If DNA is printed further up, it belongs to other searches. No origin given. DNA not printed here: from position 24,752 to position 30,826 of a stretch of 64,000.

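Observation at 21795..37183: AraC-linked locus built around a 1,924-aa lipoprotein: candidate uncharacterised extracellular glycan capture/processing system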

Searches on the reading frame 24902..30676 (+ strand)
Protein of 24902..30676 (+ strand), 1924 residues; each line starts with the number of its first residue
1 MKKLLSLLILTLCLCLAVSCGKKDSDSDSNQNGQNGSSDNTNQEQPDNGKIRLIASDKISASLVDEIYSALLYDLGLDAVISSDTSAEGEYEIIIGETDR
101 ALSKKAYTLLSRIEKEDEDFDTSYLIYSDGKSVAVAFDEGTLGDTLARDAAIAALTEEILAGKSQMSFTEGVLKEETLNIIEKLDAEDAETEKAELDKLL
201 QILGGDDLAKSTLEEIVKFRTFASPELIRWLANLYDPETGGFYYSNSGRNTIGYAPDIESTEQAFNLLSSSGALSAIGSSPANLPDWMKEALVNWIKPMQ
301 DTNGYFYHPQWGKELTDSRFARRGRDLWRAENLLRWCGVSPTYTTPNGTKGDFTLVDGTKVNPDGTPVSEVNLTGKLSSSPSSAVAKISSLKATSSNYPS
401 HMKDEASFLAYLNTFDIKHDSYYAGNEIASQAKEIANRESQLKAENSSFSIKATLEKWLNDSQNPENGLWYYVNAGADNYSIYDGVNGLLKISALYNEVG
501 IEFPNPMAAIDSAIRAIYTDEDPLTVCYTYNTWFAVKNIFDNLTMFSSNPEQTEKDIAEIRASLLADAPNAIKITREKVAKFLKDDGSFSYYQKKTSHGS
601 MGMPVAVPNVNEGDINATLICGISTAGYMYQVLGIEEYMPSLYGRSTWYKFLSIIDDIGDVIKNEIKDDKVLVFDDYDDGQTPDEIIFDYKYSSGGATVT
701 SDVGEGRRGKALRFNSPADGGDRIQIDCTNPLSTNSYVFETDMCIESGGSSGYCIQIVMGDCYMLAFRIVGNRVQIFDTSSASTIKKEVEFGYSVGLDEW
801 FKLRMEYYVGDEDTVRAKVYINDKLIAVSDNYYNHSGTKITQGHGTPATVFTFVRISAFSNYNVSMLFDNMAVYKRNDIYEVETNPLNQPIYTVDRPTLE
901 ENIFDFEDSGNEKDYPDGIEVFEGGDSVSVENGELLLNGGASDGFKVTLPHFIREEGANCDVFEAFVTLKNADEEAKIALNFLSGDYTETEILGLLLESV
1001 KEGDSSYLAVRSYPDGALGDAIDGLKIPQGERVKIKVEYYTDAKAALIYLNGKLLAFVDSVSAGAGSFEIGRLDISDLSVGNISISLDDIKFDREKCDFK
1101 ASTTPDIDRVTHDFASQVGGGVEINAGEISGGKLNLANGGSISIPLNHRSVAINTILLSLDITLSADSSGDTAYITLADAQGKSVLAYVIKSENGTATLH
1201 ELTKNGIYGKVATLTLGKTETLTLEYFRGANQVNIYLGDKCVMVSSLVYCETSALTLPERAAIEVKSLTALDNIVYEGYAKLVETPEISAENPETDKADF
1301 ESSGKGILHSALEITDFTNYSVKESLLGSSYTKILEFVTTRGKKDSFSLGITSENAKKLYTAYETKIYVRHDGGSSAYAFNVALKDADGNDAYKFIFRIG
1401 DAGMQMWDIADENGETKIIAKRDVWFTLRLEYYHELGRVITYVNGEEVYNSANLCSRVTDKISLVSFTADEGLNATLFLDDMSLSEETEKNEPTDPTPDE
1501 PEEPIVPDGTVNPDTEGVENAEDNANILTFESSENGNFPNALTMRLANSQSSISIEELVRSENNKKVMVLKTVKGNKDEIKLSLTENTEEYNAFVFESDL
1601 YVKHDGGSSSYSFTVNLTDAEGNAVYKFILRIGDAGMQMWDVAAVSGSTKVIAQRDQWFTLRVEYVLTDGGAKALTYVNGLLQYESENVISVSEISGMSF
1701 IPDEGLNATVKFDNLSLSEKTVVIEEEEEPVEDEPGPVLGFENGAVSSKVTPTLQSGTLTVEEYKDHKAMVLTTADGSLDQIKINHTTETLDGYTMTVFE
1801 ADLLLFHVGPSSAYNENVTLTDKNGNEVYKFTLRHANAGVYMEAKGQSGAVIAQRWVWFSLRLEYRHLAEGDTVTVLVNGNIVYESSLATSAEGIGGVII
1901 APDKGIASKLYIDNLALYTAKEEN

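Call 5: search_protein_families(library=pfam, proteins=[window:24902-30676:+], max_evalue=0.01)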
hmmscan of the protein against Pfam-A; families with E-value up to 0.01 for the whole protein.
window:24902-30676:+ (1924 aa): 2 families
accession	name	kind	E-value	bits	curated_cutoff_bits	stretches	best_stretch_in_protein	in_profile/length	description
PF13860.13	FlgD_ig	-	0.0019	18.6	27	0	1810-1841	19-50/79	FlgD Ig-like domain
PF00432.27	Prenyltrans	-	0.0074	16.2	26.5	0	213-320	42-131/304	Prenyltransferase alpha-alpha toroid domain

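Call 6: search_protein_families(library=ncbifam, proteins=[window:24902-30676:+], max_evalue=0.01)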
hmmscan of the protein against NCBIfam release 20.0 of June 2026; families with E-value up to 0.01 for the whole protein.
window:24902-30676:+ (1924 aa): 1 family
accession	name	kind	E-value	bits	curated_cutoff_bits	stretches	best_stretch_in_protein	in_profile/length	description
NF041428.1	TrsH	subfamily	0.0068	16.5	150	0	1-45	1-43/149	TrsH/TraH family protein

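Call 16: find_homologous_proteins(query=window:24902-30676:+, max_evalue=0.00001)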
Query window:24902-30676:+ (1924 aa): 512 proteins with E <= 0.00001 among 8000 candidates; the best 120 are listed.
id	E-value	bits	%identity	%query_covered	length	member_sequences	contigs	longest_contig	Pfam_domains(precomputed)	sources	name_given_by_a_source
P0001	0.0e+0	4313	100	100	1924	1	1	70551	-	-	-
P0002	0.0e+0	2963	69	100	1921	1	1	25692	-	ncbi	-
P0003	0.0e+0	2795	73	88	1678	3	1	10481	-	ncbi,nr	ncbi:MAG: hypothetical protein IJW79_03025, partial [Clostridia bacterium]|nr:hypothetical protein [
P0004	0.0e+0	2609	75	80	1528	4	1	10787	-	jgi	-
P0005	0.0e+0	2305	56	100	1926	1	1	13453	-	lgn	-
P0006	0.0e+0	2132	52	99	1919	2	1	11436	-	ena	-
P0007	0.0e+0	2130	51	100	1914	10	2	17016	-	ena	-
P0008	0.0e+0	2081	51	100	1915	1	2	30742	-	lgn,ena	-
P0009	0.0e+0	1321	38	99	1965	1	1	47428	PF06439.19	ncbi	-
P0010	0.0e+0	1320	38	100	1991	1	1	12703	PF06439.19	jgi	jgi:hypothetical protein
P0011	0.0e+0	1307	37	99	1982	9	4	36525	PF06439.19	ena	-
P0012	0.0e+0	1143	36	97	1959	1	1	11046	-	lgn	-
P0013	1.2e-296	1006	35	85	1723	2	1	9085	-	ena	-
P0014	1.1e-291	989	36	76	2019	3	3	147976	-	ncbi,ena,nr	ncbi:MAG: hypothetical protein J6D20_05745 [Clostridia bacterium]|nr:hypothetical protein [Clostridi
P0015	1.4e-274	933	33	90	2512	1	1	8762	PF13385.14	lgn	-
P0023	5.2e-259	881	32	99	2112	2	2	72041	PF06439.19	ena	-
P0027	1.5e-242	826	32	95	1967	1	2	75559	PF06439.19,PF08787.19,PF13385.14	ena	-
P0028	7.3e-239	814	34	83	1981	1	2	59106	PF06439.19,PF13385.14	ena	-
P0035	7.2e-231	788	45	47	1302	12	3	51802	-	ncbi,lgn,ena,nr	ncbi:MAG: hypothetical protein IJX97_03505 [Clostridia bacterium]|nr:hypothetical protein [Clostridi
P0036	1.5e-230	787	33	74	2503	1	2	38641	PF01522.27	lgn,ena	-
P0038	2.6e-230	786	33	79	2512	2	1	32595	PF01522.27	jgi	-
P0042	6.5e-227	775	32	75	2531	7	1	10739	PF01522.27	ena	-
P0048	1.1e-220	754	32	87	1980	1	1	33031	PF06439.19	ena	-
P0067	5.3e-202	692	30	86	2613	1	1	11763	PF01522.27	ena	-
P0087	3.1e-189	650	32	74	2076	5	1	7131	PF06439.19,PF13385.14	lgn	-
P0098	2.2e-185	637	32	74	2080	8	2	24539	PF06439.19,PF13385.14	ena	-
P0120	2.7e-177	610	38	45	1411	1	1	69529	PF14099.14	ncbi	-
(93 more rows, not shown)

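Call 18: find_encoding_contigs(protein=P0002, flank=10000, max_places=2)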
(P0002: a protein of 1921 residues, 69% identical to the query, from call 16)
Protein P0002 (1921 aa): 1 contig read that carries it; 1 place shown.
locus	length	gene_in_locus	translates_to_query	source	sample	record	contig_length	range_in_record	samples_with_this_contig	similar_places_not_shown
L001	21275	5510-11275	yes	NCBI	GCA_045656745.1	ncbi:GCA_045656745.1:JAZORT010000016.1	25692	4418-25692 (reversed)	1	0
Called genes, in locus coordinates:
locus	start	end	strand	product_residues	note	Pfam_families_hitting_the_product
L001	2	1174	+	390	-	?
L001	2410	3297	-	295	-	PF02311:AraC_binding, PF07883:Cupin_2, PF00165:HTH_AraC, PF12833:HTH_18, PF00165:HTH_AraC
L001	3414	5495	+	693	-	PF17678:Glyco_hydro_92N, PF07971:Glyco_hydro_92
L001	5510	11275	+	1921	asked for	-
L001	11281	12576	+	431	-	-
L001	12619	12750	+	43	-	-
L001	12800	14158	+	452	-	-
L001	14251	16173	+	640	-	PF16126:DUF4838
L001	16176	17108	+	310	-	PF00480:ROK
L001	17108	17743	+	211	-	PF13580:SIS_2, PF01380:SIS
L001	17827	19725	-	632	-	PF02065:Melibiase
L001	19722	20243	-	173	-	PF10688:Imp-YgjV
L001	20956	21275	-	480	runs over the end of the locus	PF14659:Phage_int_SAM_3, PF00589:Phage_integrase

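Call 19: find_encoding_contigs(protein=P0009, flank=10000, max_places=2)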
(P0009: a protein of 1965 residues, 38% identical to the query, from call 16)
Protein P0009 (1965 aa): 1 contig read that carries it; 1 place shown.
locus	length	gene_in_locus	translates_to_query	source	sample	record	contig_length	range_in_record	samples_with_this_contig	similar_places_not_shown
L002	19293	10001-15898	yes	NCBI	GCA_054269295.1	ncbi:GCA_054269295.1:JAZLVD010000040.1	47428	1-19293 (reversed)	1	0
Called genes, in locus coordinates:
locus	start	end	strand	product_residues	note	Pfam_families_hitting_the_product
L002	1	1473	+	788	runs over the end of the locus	PF13229:Beta_helix (weak), PF02415:Chlam_PMP (faint), PF09479:Flg_new, PF00196:GerE, PF08281:Sigma70_r4_2 (faint)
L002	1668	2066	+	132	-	-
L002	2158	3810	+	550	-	-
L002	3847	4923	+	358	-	-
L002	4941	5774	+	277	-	PF17032:Zn_ribbon_15 (faint), PF13248:Zn_ribbon_3 (faint), PF23455:DUF7129 (faint), PF12773:DZR, PF13240:Zn_Ribbon_1 (faint)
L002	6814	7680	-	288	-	PF02311:AraC_binding, PF07883:Cupin_2 (weak), PF12833:HTH_18, PF00165:HTH_AraC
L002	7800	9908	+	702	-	PF17678:Glyco_hydro_92N, PF07971:Glyco_hydro_92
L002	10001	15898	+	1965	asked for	PF06439:3keto-disac_hyd (faint)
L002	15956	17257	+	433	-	-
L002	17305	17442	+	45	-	-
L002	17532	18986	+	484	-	-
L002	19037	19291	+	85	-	?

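Call 22: find_encoding_contigs(protein=P0014, flank=10000, max_places=2)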
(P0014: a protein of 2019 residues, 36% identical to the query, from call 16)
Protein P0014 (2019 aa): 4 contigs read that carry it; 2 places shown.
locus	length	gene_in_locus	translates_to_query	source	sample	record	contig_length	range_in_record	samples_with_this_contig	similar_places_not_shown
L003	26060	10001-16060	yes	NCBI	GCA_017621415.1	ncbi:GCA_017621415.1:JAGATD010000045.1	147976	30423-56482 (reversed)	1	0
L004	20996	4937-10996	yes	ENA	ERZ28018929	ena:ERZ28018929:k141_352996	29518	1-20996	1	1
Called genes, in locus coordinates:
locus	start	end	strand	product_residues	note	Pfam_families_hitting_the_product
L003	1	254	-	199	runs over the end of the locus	PF01351:RNase_HII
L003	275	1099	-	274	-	PF02421:FeoB_N, PF01926:MMR_HSR1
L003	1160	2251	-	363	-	PF10502:Peptidase_S26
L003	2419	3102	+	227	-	PF04973:NMN_transporter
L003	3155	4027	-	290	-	PF00106:adh_short, PF01370:Epimerase, PF13561:adh_short_C2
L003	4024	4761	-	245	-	PF09335:VTT_dom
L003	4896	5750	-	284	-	PF00590:TP_methylase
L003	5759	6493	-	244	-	PF05175:MTS, PF03602:Cons_hypoth95 (weak)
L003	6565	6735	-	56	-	PF00037:Fer4, PF12797:Fer4_2 (weak), PF13237:Fer4_10, PF14697:Fer4_21, PF12800:Fer4_4 (weak), PF12838:Fer4_7, PF13187:Fer4_9, PF00037:Fer4, +5 more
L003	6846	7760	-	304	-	PF04468:PSP1, PF28472:PSP1_3rd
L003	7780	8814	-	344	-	PF13177:DNA_pol3_delta2, PF00004:AAA (weak), PF05729:NACHT (faint)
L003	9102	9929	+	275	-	PF10114:PocR, PF12833:HTH_18, PF00165:HTH_AraC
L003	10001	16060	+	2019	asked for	-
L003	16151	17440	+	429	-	-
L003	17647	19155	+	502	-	-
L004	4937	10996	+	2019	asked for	-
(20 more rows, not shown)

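Call 23: find_encoding_contigs(protein=P0035, flank=10000, max_places=2)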
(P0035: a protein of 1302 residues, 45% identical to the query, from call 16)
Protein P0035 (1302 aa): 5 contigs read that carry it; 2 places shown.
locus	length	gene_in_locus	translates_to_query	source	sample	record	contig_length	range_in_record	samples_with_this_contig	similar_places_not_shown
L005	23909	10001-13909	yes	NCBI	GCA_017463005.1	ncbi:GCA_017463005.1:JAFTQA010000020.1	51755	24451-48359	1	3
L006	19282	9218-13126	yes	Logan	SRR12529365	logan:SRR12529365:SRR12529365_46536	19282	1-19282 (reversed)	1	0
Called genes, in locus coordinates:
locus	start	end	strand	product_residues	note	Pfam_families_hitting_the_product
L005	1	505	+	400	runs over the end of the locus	PF13173:AAA_14, PF13635:DUF4143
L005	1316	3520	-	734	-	PF02901:PFL-like, PF01228:Gly_radical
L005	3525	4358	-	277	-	PF13353:Fer4_12, PF04055:Radical_SAM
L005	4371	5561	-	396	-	PF00465:Fe-ADH, PF13685:Fe-ADH_2 (weak), PF25137:ADH_Fe_C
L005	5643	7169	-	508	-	PF00370:FGGY_N, PF02782:FGGY_C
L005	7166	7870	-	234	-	PF01791:DeoC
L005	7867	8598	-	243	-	PF00392:GntR, PF08279:HTH_11 (weak), PF07702:UTRA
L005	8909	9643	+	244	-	PF00165:HTH_AraC (faint), PF12833:HTH_18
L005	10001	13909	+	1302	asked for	-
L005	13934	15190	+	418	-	-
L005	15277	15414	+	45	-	-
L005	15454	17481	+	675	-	-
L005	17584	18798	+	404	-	PF01408:GFO_IDH_MocA, PF02894:GFO_IDH_MocA_C, PF22725:GFO_IDH_MocA_C3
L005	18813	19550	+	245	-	PF00106:adh_short, PF08659:KR, PF13561:adh_short_C2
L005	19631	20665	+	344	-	PF01408:GFO_IDH_MocA, PF03447:NAD_binding_3 (weak), PF02894:GFO_IDH_MocA_C, PF22725:GFO_IDH_MocA_C3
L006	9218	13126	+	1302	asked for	-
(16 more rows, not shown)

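Call 25: search_protein_families(library=pfam, proteins=[L001:14251-16173:+], max_evalue=10)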
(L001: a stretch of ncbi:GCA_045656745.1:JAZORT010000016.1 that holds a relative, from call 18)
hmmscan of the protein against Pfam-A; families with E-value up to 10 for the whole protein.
L001:14251-16173:+ (640 aa): 1 family
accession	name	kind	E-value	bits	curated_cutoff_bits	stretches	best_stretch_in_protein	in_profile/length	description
PF16126.11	DUF4838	-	1.8e-10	41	26.6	1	224-511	59-323/325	Domain of unknown function (DUF4838)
